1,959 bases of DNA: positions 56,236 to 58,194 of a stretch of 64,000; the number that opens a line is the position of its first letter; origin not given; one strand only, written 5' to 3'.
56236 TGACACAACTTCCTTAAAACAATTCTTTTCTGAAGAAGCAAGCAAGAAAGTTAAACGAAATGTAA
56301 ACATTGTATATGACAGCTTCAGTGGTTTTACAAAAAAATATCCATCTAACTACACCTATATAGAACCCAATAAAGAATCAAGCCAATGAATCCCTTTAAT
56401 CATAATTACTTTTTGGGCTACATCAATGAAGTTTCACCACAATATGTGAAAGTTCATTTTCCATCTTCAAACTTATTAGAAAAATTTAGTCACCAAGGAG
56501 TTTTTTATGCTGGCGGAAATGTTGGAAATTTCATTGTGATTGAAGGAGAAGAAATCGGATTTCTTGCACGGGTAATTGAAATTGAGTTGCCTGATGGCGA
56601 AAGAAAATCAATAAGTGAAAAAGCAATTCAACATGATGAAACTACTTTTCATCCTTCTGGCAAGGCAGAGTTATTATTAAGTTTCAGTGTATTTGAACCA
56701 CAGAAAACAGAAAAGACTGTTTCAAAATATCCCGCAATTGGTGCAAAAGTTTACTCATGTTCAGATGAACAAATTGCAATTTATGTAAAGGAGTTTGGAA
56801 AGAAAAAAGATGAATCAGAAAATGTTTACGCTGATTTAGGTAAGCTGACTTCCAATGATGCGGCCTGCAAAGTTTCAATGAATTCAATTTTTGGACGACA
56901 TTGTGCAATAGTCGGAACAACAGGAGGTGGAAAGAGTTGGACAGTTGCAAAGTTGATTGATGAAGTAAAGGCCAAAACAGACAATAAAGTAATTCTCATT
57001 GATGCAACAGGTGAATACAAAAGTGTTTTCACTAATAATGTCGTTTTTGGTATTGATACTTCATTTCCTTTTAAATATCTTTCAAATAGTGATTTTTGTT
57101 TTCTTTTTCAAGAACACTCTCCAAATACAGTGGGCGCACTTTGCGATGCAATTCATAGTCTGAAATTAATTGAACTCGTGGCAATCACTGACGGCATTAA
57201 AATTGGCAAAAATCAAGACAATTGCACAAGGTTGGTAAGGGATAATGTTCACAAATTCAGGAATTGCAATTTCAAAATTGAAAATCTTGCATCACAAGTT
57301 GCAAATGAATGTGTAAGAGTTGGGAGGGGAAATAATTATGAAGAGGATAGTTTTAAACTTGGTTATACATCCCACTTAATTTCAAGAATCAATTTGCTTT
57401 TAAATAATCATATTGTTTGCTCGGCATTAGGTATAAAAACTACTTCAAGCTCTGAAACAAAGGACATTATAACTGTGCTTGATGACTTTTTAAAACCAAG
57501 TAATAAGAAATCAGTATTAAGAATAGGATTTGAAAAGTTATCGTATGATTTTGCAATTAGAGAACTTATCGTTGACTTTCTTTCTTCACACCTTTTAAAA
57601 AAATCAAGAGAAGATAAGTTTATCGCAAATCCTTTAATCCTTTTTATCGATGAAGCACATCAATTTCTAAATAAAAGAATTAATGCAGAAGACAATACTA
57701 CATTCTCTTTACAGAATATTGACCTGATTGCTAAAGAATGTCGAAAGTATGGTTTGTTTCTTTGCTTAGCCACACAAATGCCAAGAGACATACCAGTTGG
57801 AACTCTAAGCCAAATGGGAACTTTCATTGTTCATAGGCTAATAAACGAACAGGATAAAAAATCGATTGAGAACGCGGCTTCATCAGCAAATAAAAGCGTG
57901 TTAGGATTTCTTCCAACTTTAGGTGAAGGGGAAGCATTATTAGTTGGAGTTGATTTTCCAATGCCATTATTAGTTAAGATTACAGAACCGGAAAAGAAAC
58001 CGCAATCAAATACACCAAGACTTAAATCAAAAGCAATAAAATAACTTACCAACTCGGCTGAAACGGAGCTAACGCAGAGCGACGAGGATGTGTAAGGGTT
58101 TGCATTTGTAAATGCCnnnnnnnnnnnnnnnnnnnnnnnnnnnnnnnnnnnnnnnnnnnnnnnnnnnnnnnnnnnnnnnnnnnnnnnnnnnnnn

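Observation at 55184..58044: Translationally coupled SIR2-like plus HerA-like ATPase operon: candidate NAD+-depleting anti-phage (abortive infection) system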

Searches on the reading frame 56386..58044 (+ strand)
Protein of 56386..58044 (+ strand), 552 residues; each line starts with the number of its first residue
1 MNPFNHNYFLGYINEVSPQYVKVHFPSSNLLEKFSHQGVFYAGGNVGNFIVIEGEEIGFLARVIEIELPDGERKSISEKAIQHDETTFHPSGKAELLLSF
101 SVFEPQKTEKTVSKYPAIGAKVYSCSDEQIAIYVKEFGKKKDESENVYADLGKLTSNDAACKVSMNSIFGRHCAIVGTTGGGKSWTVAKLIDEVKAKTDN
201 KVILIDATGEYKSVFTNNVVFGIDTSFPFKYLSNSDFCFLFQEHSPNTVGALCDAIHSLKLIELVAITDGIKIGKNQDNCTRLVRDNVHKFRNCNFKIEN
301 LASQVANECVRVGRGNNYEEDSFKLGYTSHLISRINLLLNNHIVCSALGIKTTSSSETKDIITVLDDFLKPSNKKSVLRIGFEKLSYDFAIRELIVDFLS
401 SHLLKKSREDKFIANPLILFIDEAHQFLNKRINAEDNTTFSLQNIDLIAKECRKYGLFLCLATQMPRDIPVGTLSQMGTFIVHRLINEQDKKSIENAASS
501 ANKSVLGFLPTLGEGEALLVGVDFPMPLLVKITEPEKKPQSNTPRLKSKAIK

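Call 3: search_protein_families(library=pfam, proteins=[window:56386-58044:+], max_evalue=0.01)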
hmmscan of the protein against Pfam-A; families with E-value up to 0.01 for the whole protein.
window:56386-58044:+ (552 aa): 8 families
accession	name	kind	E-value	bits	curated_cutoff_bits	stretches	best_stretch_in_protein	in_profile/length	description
PF01935.23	DUF87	-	2.5e-20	74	23.2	1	151-259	3-123/220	Helicase HerA, central domain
PF05872.18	HerA_C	-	2e-09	37.1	22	1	417-523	259-365/502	Helicase HerA-like C-terminal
PF10412.15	TrwB_AAD_bind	-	2.5e-07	30.4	20.5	1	171-218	16-62/387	Type IV secretion-system coupling protein DNA-binding domain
PF13401.12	AAA_22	-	1.7e-05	25.6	27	0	172-211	7-45/130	AAA domain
PF04851.21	ResIII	-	0.00026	21.4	22.5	0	171-205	24-59/164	Type III restriction enzyme, res subunit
PF12846.13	AAA_10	-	0.00075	19.1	27.5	1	171-219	22-68/362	AAA-like domain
PF00004.35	AAA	-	0.0023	18.8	21.2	0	404-471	50-116/131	ATPase family associated with various cellular activities (AAA)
PF01580.24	FtsK_SpoIIIE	-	0.0041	17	24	0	146-191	17-60/221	FtsK/SpoIIIE family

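Call 4: search_protein_families(library=padloc, proteins=[window:56386-58044:+], max_evalue=0.01)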
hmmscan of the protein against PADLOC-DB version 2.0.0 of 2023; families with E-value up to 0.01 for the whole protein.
window:56386-58044:+ (552 aa): 15 families
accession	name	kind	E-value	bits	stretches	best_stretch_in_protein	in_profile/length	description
PDLC04103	HerA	-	1.8e-150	500.1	1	2-548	8-572/579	-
PDLC04105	HerA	-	2.7e-65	219.1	1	4-547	6-550/576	-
PDLC04097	HerA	-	4.7e-46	155.6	2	405-546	463-607/618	-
PDLC04102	HerA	-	4.3e-45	152.2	2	326-547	410-634/654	-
PDLC04100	HerA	-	1.3e-44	150.9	1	114-546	112-569/580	-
PDLC02185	HerA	-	3.8e-44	149.4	1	10-546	7-575/585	-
PDLC04098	HerA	-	5.1e-41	139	2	411-546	522-662/686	-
PDLC04106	HerA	-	9.5e-40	134.7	2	410-545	505-641/667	-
PDLC02188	HerA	-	7.2e-32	109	2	394-542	402-552/578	-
PDLC04104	HerA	-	1.9e-25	87.4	1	414-544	218-348/379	-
PDLC01055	HerA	-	1.9e-20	71.2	2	45-219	42-207/532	Type III coevolved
PDLC04140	mad8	-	3.8e-20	70.6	1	170-522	27-289/314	mads_8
PDLC04101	HerA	-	3.9e-20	69.9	1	108-215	107-213/400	-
PDLC04099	HerA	-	1.6e-17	61.6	1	91-214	88-213/214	-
PDLC04107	HerA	-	9.1e-17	59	1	110-218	110-217/306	-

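Call 5: search_protein_families(library=ncbifam, proteins=[window:56386-58044:+], max_evalue=0.01)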
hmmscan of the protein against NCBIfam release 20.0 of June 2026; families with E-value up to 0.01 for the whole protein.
window:56386-58044:+ (552 aa): 16 families
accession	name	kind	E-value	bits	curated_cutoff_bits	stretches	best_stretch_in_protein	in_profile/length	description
NF042943.1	HerA_antiphage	equivalog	3.5e-44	151.3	800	1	34-546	24-563/566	anti-phage-associated helicase HerA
NF042944.1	HerA_antiphage_2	equivalog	1.9e-31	109.5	850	2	382-542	389-552/576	anti-phage-associated helicase HerA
NF040937.1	HerA_Thermprot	equivalog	3.7e-26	91.6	800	2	408-547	342-476/487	DNA double-strand break repair helicase HerA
NF040819.1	helicase_HerA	equivalog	6.2e-25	87.7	970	2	406-534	393-516/561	DNA double-strand break repair helicase HerA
NF053655.1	CedD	equivalog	5.8e-22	78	600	2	389-533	394-526/527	DNA-translocating ATPase CedD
NF045975.1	VirB4_plasma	equivalog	1.4e-10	39.6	590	2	173-214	518-558/894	Mbov_0397 family ICE element conjugal transfer ATPase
NF033849.1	ser_rich_anae_1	subfamily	1.2e-09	36.1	650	1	415-494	1017-1099/1163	serine-rich protein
NF041017.1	DNA_import_CedB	equivalog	1e-06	27.7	700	1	391-533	448-587/590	DNA import protein CedB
NF045971.1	conju_CD1110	equivalog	3.3e-05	22.4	325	1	173-215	418-460/752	VirB4-like conjugal transfer ATPase, CD1110 family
TIGR02759.1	TraD_Ftype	equivalog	7.8e-05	21.6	521.35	1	171-216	177-221/566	type IV conjugative transfer system coupling protein TraD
TIGR03499.1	FlhF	equivalog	0.00094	19.3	174.15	1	134-205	160-234/286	flagellar biosynthesis GTPase FlhF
TIGR00929.1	VirB4_CagE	subfamily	0.0014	17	643.1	0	411-469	633-680/792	VirB4 family type IV secretion/conjugal transfer ATPase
NF003673.1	PRK05298.1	equivalog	0.0023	16.3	743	1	172-220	31-83/653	excinuclease ABC subunit UvrB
TIGR01420.1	pilT_fam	subfamily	0.0038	16.5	319.1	1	175-211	127-163/343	PilT/PilU family type 4a pilus ATPase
TIGR02746.1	TraC-F-type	equivalog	0.0065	14.4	567.05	0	173-213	433-472/800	type IV secretion system protein TraC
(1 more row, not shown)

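Call 7: search_solved_structures(query=window:56386-58041:+, max_evalue=0.01, show_alignments=2)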
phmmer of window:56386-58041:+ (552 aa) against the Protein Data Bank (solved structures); distinct sequences matched with E-value up to 0.01: 10.
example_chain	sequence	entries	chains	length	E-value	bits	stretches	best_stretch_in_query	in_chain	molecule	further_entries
8xau_A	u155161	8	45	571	1.2e-28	103.3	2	349-538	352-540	ATP-binding protein | HerA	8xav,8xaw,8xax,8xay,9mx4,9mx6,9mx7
9c1m_M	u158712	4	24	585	2.2e-28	102.4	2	335-546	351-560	ATP-binding protein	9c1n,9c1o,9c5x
8wiv_A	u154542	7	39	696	6.8e-28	100.8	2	387-546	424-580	Helicase HerA central domain-containing protein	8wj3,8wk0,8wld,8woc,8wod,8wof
8yho_A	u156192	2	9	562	1.7e-22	83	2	400-546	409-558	DUF87 domain-containing protein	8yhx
4d2i_A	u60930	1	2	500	5.6e-20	74.7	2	386-541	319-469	HERA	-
9x1l_A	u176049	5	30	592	1.1e-18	70.4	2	401-533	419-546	DNA helicase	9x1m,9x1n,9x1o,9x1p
8ziq_M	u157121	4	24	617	1.2e-18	70.3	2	361-542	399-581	HerA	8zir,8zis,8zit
8j4u_M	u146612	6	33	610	1.1e-17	67.2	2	377-542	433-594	Nucleoside triphosphate hydrolase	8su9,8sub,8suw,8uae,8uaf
11kk_A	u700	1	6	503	2.2e-06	29.8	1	372-523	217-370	HerA like helicase YjgR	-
8wet_A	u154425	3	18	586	6.9e-06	28.2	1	420-500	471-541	TdpA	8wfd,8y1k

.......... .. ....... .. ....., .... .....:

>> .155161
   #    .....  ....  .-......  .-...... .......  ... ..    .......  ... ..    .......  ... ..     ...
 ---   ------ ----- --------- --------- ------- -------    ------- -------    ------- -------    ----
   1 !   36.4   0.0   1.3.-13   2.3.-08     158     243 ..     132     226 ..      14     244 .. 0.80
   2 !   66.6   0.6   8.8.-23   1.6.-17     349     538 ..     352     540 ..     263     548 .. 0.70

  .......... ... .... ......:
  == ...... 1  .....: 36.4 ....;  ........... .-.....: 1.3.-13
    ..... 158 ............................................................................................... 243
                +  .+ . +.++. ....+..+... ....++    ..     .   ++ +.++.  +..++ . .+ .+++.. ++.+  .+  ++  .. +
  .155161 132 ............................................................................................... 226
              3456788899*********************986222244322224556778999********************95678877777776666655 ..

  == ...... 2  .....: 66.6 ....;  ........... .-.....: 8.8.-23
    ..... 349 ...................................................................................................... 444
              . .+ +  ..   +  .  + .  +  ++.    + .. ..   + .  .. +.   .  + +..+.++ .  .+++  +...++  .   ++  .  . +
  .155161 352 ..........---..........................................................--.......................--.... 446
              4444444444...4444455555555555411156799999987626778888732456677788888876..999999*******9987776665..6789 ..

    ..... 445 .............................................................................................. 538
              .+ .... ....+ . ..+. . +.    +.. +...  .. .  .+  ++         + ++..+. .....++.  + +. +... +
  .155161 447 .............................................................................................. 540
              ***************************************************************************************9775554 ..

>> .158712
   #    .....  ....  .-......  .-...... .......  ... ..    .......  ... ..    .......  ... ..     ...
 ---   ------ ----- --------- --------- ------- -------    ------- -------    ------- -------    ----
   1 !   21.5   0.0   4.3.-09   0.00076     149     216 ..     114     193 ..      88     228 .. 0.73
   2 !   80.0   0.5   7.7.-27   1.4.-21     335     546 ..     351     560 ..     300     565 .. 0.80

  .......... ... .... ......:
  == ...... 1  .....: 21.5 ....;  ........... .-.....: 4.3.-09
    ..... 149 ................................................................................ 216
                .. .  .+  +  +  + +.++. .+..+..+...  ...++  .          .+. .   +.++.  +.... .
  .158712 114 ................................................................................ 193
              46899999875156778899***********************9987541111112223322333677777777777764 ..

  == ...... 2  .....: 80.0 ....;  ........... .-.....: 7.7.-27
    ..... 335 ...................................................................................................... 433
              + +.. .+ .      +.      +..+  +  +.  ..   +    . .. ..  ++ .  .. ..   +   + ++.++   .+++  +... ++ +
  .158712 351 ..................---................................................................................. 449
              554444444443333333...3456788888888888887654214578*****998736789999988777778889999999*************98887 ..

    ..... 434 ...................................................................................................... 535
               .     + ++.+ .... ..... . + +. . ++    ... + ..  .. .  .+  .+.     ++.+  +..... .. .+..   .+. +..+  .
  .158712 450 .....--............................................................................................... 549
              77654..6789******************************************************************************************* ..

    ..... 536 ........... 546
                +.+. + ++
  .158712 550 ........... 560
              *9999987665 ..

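Call 14: find_homologous_proteins(query=window:56386-58041:+, max_evalue=0.00001)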
Query window:56386-58041:+ (552 aa): 3895 proteins with E <= 0.00001 among 8000 candidates; the best 120 are listed.
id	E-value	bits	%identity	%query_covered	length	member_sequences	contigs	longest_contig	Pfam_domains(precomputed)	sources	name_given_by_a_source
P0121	0.0e+0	1118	90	99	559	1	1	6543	PF01935.24,PF05872.19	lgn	-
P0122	0.0e+0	1117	90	100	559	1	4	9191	PF01935.24,PF05872.19,PF13401.13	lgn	-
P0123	0.0e+0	1095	87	100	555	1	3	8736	PF10412.16,PF01935.24,PF05872.19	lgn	-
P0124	0.0e+0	1082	86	100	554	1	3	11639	PF01935.24,PF05872.19,PF13401.13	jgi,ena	-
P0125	0.0e+0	1066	85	99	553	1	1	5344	PF10412.16,PF01935.24,PF05872.19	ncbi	-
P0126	0.0e+0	1056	85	100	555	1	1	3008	PF01935.24,PF05872.19,PF13401.13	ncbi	-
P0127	0.0e+0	1044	84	100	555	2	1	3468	PF01935.24,PF05872.19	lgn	-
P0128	0.0e+0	1037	83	100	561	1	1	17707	PF10412.16,PF01935.24,PF05872.19,PF13401.13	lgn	-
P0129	0.0e+0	1035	83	100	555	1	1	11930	PF10412.16,PF01935.24,PF05872.19,PF13401.13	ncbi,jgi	jgi:hypothetical protein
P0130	0.0e+0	1032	83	100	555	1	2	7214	PF01935.24,PF05872.19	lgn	-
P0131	4.4e-289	978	78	99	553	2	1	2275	PF10412.16,PF01935.24,PF05872.19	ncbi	-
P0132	8.0e-289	977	77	100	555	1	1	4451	PF01935.24,PF05872.19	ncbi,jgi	jgi:hypothetical protein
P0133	3.7e-285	965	82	94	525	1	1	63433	PF01935.24,PF05872.19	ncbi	ncbi:hypothetical protein MASR2M69_00290 [Bacteroidota bacterium]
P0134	2.4e-280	949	76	99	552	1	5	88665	PF01935.24,PF05872.19,PF04851.22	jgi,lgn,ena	-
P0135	1.7e-278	943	75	99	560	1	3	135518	PF01935.24,PF05872.19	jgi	jgi:DNA helicase HerA-like ATPase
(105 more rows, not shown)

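Call 43: predict_structure(alignment_id=A2)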
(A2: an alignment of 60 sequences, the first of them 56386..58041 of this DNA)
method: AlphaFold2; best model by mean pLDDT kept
length: 552 residues; sequences in the alignment: 60
mean_pLDDT: 82.1   pTM: 0.80
mean pLDDT of the five models: 82.1, 80.5, 75.5, 74.9, 71.6
residues with pLDDT >= 90: 138; 70-90: 326; 50-70: 76; < 50: 12
segments of 3 or more residues with pLDDT < 50: 432-439
pLDDT, mean of each block of 10 residues (from residue 1): 67 87 86 72 79 86 80 60 66 84 74 80 83 78 80 81 85 82 87 90 92 89 89 86 82 92 91 89 90 89 92 89 88 89 88 75 93 91 82 89 92 91 84 48 81 90 88 86 82 75 58 75 74 83 55 57
secondary structure, 60 per line:
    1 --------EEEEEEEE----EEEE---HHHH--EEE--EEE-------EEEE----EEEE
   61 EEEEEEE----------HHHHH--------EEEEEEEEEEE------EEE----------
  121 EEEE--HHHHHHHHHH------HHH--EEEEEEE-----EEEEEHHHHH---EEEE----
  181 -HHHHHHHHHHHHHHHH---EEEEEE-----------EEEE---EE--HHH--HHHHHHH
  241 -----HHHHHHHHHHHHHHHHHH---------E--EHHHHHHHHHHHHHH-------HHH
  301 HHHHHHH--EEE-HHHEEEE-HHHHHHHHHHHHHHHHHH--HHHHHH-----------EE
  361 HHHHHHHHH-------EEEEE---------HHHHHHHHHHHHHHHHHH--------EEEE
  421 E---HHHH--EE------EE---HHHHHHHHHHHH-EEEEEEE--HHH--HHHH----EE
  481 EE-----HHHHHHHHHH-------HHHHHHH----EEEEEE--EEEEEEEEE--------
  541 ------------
elements in order: E9-16 E21-24 H28-31 E34-36 E39-41 E49-52 E57-67 H78-82 E91-101 E108-110 E121-124 H127-136 E148-154 E160-164 H165-169 E173-176 H182-197 E201-206 E218-221 H234-240 H246-263 H277-290 H298-307 E310-312 E317-320 H322-339 H342-347 H361-369 E377-381 H391-408 E417-421 H425-428 H444-455 E457-463 H471-474 E479-482 H488-497 H505-511 E516-521 E524-532

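Call 47: fold_search(model_id=the predicted structure, library=pdb)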
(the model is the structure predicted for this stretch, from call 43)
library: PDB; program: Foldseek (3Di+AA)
matches with E <= 10: 1185; with E <= 0.001: 193
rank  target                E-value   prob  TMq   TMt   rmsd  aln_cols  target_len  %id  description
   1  8sub_N                5.3e-30  1.00  0.70  0.67   5.8       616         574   18  E. coli SIR2-HerA complex (dodecamer SIR2 pentamer HerA) (released 2023-12-27)
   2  8wld_L                1.2e-29  1.00  0.70  0.59   8.1       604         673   21  Cryo-EM structure of SIR2/HerA antiphage complex (released 2024-09-11)
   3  8wld_M                3.7e-29  1.00  0.69  0.58   8.1       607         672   21  Cryo-EM structure of SIR2/HerA antiphage complex (released 2024-09-11)
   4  8sub_O                5.4e-29  1.00  0.68  0.65   6.3       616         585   18  E. coli SIR2-HerA complex (dodecamer SIR2 pentamer HerA) (released 2023-12-27)
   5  8wiv_O                9.9e-29  1.00  0.70  0.60   7.9       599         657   21  Cryo-EM structure of a bacterial protein (released 2024-09-11)
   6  8xau_E                4.1e-28  1.00  0.70  0.71   5.9       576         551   19  Cryo-EM structure of HerA (released 2024-06-05)
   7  8sub_M                4.1e-28  1.00  0.69  0.67   5.8       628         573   18  E. coli SIR2-HerA complex (dodecamer SIR2 pentamer HerA) (released 2023-12-27)
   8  8wod_O                5.4e-28  1.00  0.68  0.67   8.3       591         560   21  Cryo-EM structure of SIR2/HerA complex (released 2024-09-11)
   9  8xau_A                7.2e-28  1.00  0.70  0.68   6.1       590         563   19  Cryo-EM structure of HerA (released 2024-06-05)
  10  8wld_A                7.6e-28  1.00  0.64  0.72   7.0       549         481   21  Cryo-EM structure of SIR2/HerA antiphage complex (released 2024-09-11)
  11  8yhx_A                7.6e-28  1.00  0.64  0.63  11.3       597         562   18  Cryo-EM structure of the trimeric HerA (released 2024-11-06)
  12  8xav_A                8.9e-28  1.00  0.70  0.68   6.4       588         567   18  Cryo-EM structure of an anti-phage defense complex (released 2024-06-05)
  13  8wld_D                1.5e-27  1.00  0.69  0.59   7.5       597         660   20  Cryo-EM structure of SIR2/HerA antiphage complex (released 2024-09-11)
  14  8woc_D                1.7e-27  1.00  0.68  0.68   7.5       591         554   20  Cryo-EM structure of SIR2/HerA complex (released 2024-09-11)
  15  8wod_D                1.9e-27  1.00  0.66  0.74   6.6       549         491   21  Cryo-EM structure of SIR2/HerA complex (released 2024-09-11)
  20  9x1m_A                5.8e-27  1.00  0.61  0.59   7.8       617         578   17  The cryo-EM structure of HerA-NurA complex with AMPPNP and dsDNA from Thermococcus kodakarensis (released 2026-02-04)
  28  8wld_N                3.4e-26  1.00  0.68  0.62   6.5       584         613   21  Cryo-EM structure of SIR2/HerA antiphage complex (released 2024-09-11)
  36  8sub_P                2.2e-25  1.00  0.66  0.66   6.7       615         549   17  E. coli SIR2-HerA complex (dodecamer SIR2 pentamer HerA) (released 2023-12-27)
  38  4d2i_B                5.9e-25  1.00  0.60  0.70   6.7       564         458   20  Crystal structure of the HerA hexameric DNA translocase from Sulfolobus solfataricus bound to AMP-PNP (released 2014-12-03)
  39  8sub_Q                1.3e-24  1.00  0.69  0.69   5.6       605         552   17  E. coli SIR2-HerA complex (dodecamer SIR2 pentamer HerA) (released 2023-12-27)
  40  4d2i_A                1.3e-24  1.00  0.61  0.71   6.3       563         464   19  Crystal structure of the HerA hexameric DNA translocase from Sulfolobus solfataricus bound to AMP-PNP (released 2014-12-03)
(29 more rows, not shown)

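Call 60: search_dna_similar(query=window:56386-58041:+, collection=plasmids, mode=protein, max_rows=12)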
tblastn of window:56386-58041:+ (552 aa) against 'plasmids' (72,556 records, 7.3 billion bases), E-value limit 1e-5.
Records with a match: 635; places in all: 652; records where one place covers at least 80% of the query: 47.
Best place of each record, by identity: <60% 635.
By first word of the organism name: Klebsiella 137; Citrobacter 70; Escherichia 64; Listeria 56; Enterobacter 55; Serratia 19; Salmonella 14; Enterococcus 13; Acinetobacter 12; Lactiplantibacillus 12; and 81 more.
By predicted mobility (MOB-suite, as given by PLSDB): conjugative 270; mobilizable 236; non-mobilizable 129.
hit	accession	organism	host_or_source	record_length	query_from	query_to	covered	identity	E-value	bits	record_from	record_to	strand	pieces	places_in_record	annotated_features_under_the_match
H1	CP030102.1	Listeria monocytogenes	Environment,water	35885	3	547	99%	44.9%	5e-134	437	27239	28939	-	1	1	ATP-binding protein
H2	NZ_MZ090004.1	Listeria monocytogenes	-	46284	3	547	99%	44.9%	5e-134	437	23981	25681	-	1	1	ATP-binding protein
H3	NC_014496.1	Listeria grayi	-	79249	3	547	99%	44.6%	7e-136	442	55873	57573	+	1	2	ATP-binding protein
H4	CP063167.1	Variovorax paradoxus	-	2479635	2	544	98%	35.6%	6e-84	292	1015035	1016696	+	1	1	ATP-binding protein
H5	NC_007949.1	Polaromonas sp. JS666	-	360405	1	543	98%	34.8%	6e-81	283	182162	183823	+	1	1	ATP-binding protein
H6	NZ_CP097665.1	Klebsiella pneumoniae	Homo sapiens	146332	10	544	97%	35.3%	2e-85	297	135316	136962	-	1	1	ATP-binding protein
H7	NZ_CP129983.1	Klebsiella variicola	-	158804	10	544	97%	35.3%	2e-85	297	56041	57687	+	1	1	ATP-binding protein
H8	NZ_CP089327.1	Klebsiella pneumoniae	pure culture,raw milk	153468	10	544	97%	34.9%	1e-85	297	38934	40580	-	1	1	ATP-binding protein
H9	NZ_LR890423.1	Klebsiella pneumoniae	Homo sapiens,sputum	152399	10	544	97%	34.9%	9e-85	295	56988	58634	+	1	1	ATP-binding protein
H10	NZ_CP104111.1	Klebsiella pneumoniae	Bos taurus,rectoanal junction ...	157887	10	544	97%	34.9%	9e-85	295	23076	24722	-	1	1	ATP-binding protein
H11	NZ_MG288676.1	Klebsiella pneumoniae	food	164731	10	544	97%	34.9%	9e-85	295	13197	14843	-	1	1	ATP-binding protein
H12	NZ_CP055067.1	Klebsiella pneumoniae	Shek Wu Hui WWTPs_1 WWTPs effluent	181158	10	544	97%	34.9%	9e-85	295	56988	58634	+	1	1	ATP-binding protein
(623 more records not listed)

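Call 61: search_dna_similar(query=window:56386-58041:+, collection=phages, mode=protein, max_rows=10)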
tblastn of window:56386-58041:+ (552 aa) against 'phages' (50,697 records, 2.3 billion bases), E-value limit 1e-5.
Records with a match: 5; places in all: 5; records where one place covers at least 80% of the query: 1.
Best place of each record, by identity: <60% 5.
By first word of the organism name: Streptococcus 2; Bacteriophage 1; Blautia 1; Xanthomonas 1.
By host as written in the record: - 1; Streptococcus gallolyticus BSJ31 1; Streptococcus gallolyticus BSJ27 1; Blautia coccoides 1; Xanthomonas oryzae pv. oryzae 1.
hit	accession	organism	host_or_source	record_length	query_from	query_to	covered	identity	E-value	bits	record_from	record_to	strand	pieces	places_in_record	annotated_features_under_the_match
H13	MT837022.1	Bacteriophage sp.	human fecal samples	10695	1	544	99%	29.6%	6e-68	244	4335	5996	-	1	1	record has no annotation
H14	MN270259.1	Streptococcus phage phi-SgaBSJ31_rum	Streptococcus gallolyticus BSJ31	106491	167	546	69%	27.5%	3e-30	132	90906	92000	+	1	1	bipolar DNA helicase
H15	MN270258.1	Streptococcus phage phi-SgaBSJ27_rum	Streptococcus gallolyticus BSJ27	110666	167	546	69%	27.5%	3e-30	132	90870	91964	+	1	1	bipolar DNA helicase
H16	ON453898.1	Blautia phage Montmirail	Blautia coccoides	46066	110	543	47%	32.0%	2e-12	142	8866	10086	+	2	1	terminase large subunit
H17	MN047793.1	Xanthomonas phage Xoo-sp13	Xanthomonas oryzae pv. oryzae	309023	398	538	26%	31.6%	1e-6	58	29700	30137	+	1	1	ATPase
